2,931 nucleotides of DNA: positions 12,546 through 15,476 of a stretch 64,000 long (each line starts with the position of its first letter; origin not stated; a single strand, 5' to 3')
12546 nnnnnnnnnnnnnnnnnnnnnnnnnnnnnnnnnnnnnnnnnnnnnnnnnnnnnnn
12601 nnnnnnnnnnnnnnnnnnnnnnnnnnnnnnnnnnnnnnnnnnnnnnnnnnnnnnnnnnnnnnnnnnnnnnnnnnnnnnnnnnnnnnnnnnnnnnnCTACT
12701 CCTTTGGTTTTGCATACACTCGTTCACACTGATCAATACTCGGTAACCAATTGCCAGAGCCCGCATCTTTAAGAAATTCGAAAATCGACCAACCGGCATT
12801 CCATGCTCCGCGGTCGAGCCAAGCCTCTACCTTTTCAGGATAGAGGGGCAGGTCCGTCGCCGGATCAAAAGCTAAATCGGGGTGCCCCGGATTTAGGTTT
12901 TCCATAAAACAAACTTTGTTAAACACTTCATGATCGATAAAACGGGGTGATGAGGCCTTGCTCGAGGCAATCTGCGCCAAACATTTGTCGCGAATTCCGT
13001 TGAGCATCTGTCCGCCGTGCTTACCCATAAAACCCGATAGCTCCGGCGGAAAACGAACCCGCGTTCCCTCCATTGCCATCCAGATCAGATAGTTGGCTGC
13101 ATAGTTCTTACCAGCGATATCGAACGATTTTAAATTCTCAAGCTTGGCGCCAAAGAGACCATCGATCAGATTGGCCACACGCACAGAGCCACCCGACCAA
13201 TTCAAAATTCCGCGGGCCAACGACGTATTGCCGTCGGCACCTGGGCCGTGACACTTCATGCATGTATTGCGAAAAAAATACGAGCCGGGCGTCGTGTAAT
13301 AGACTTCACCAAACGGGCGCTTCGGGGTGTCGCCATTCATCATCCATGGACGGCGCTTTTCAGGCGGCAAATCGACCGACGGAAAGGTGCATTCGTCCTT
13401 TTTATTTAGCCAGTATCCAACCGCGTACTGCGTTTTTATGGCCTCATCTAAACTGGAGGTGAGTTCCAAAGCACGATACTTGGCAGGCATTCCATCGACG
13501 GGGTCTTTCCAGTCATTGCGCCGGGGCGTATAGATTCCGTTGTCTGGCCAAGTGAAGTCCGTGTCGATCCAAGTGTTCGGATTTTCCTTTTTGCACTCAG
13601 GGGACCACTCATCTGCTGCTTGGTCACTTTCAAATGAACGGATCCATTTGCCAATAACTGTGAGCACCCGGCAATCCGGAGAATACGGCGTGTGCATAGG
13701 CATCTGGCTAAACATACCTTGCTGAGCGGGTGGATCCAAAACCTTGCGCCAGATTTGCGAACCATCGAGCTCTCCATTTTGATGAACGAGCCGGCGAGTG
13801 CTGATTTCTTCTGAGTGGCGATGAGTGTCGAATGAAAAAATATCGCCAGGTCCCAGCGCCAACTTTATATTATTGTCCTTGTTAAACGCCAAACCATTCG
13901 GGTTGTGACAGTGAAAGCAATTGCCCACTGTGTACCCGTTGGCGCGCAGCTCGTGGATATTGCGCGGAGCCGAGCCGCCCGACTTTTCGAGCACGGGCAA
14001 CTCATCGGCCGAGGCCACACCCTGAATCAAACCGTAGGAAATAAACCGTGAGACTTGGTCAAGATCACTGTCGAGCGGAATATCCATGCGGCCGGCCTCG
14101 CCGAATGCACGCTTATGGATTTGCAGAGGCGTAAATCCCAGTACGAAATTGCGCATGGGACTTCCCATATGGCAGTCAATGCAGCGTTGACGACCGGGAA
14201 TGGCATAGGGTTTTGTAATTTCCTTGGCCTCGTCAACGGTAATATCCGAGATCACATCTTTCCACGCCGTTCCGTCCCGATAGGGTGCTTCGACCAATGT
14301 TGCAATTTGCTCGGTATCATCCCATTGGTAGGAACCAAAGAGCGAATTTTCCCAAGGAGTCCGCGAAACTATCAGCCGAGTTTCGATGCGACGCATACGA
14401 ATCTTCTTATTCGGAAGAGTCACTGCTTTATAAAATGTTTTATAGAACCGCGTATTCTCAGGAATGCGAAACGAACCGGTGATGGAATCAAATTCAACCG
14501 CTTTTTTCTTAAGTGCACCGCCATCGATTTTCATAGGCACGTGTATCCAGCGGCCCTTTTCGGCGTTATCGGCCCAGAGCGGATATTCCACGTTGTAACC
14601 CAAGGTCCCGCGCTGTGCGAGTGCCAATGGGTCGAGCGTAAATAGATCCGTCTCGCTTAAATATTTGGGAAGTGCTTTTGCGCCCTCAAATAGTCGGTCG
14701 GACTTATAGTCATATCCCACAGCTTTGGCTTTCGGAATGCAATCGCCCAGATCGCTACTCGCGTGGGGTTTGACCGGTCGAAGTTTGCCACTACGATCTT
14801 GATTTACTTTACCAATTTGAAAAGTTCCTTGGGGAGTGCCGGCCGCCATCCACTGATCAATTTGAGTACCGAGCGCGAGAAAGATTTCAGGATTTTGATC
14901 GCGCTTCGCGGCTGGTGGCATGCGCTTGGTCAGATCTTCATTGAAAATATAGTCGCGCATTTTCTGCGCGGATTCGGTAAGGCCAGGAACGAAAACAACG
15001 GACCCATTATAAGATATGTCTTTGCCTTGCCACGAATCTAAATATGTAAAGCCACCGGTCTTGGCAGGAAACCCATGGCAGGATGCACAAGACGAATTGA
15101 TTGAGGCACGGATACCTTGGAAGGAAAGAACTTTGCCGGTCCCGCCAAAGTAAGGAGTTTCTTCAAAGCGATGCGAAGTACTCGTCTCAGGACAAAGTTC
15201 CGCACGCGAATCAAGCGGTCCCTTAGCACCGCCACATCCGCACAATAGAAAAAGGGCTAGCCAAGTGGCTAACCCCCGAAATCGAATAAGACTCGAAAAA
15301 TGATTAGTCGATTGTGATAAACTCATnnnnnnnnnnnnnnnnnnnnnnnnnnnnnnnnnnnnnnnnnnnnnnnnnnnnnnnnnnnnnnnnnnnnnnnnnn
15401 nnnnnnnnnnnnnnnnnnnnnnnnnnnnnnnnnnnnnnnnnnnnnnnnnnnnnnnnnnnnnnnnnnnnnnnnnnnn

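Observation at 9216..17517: Seven-gene envelope operon joining three c-type cytochromes, YceI, a PstS-like binding protein and two paralogous porins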

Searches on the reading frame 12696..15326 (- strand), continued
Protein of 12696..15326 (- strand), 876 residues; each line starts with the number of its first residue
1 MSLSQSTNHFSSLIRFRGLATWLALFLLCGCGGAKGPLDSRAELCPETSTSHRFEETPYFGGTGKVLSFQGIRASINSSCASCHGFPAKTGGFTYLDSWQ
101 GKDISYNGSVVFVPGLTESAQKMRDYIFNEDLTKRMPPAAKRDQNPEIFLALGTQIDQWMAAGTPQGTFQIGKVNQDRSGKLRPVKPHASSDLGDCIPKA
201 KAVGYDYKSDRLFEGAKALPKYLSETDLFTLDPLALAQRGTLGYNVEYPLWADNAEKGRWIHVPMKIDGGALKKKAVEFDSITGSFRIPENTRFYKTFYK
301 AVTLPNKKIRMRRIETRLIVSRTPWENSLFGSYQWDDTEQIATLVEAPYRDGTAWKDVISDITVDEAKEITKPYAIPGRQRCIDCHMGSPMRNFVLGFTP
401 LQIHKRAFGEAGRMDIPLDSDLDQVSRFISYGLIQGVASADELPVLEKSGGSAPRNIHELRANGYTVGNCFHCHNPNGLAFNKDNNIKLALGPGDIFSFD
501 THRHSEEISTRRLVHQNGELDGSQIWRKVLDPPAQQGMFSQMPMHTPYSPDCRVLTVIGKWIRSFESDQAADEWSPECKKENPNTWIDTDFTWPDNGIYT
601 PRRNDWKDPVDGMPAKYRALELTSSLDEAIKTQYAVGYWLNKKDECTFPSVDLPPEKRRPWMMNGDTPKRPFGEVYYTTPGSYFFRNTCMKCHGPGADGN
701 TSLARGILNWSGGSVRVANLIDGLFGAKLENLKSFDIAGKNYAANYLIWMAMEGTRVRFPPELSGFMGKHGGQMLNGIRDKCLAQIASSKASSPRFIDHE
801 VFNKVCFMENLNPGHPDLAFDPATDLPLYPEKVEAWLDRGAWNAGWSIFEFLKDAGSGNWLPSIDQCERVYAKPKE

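Call 78: search_solved_structures(query=A2, max_evalue=1)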
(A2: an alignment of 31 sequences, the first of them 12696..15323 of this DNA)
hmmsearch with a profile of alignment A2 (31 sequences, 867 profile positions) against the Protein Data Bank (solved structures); distinct sequences matched with E-value up to 1: 16.
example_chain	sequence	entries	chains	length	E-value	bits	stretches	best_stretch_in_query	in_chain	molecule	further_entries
6xkw_p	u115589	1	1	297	2.2e-05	26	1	665-697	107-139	Cbb3-type cytochrome c oxidase subunit CcoP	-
6xkx_p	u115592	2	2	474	0.00019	23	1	665-697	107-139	Cbb3-type cytochrome c oxidase subunit CcoP,Cytochrome c-type cyt cy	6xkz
3mk7_C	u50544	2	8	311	0.0085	17.5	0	670-705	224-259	Cytochrome c oxidase, cbb3-type, subunit P | Cbb3-type cytochrome c oxidase subunit CcoP1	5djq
8smr_G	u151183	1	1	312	0.013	16.9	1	649-694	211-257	Cbb3-type cytochrome c oxidase subunit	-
9g83_v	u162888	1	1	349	0.03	15.7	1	666-693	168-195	Cbb3-type cytochrome c oxidase subunit CcoP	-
8snh_G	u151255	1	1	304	0.063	14.6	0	666-692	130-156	Cbb3-type cytochrome c oxidase subunit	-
3ncy_W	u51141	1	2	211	0.091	14.1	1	795-864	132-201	Fab Light chain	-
9ea9_L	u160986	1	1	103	0.15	13.4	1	795-864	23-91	anti-NTNH Fab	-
8xkk_A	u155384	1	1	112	0.18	13.1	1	795-864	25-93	Immunoglobulin kappa constant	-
6h5l_B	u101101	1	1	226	0.2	13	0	669-698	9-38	Conserved hypothetical cytochrome protein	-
4z0b_L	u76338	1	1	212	0.22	12.8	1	794-864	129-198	antibody light chain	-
3v4p_L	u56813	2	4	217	0.34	12.2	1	795-864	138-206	MONOCLONAL ANTIBODY Act-1 LIGHT CHAIN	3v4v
1e4w_L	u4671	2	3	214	0.44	11.8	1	795-864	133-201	TAB2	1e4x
6cse_B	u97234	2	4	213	0.49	11.7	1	795-864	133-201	Monoclonal antibody FAB light chain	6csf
8q1v_A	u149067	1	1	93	0.76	11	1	669-694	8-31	Putative lipoprotein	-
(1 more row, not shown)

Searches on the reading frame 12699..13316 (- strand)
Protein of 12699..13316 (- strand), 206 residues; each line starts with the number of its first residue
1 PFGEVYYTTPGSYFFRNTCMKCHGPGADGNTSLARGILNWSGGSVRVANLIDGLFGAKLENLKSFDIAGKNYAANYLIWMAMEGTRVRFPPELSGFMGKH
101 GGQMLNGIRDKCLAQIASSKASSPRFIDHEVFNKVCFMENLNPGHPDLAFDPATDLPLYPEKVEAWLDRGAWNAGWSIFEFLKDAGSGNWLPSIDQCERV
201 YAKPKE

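Call 77: search_protein_families(library=pfam, proteins=[window:12699-13316:-], max_evalue=10)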
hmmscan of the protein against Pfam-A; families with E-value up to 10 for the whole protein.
window:12699-13316:- (206 aa): 2 families
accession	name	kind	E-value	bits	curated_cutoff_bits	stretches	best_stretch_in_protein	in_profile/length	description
PF13442.11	Cytochrome_CBB3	-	0.0014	19.3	27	1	10-41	5-33/68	Cytochrome C oxidase, cbb3-type, subunit III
PF00034.26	Cytochrom_C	-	0.043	15.6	21.3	1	11-34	4-31/90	Cytochrome c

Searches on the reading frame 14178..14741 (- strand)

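Call 77: search_protein_families(library=pfam, proteins=[window:14178-14741:-], max_evalue=10)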
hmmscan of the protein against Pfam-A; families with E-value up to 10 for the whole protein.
window:14178-14741:- (188 aa): 1 family
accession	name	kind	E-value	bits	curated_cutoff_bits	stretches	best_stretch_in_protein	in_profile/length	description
PF21872.3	SAM_5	-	0.2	11.9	27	1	146-174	29-54/55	SAM domain-like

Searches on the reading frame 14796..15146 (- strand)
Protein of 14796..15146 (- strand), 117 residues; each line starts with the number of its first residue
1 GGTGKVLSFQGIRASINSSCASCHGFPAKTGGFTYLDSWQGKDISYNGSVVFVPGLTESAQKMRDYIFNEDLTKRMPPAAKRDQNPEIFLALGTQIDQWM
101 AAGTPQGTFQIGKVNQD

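Call 77: search_protein_families(library=pfam, proteins=[window:14796-15146:-], max_evalue=10)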
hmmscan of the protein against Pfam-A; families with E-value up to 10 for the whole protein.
window:14796-15146:- (117 aa): 2 families
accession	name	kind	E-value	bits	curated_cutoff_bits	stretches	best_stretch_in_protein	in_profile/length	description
PF07635.16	PSCyt1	-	0.00057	20.9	22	1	20-79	1-58/59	Planctomycete cytochrome C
PF13442.11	Cytochrome_CBB3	-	0.0047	17.7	27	1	15-81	9-53/68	Cytochrome C oxidase, cbb3-type, subunit III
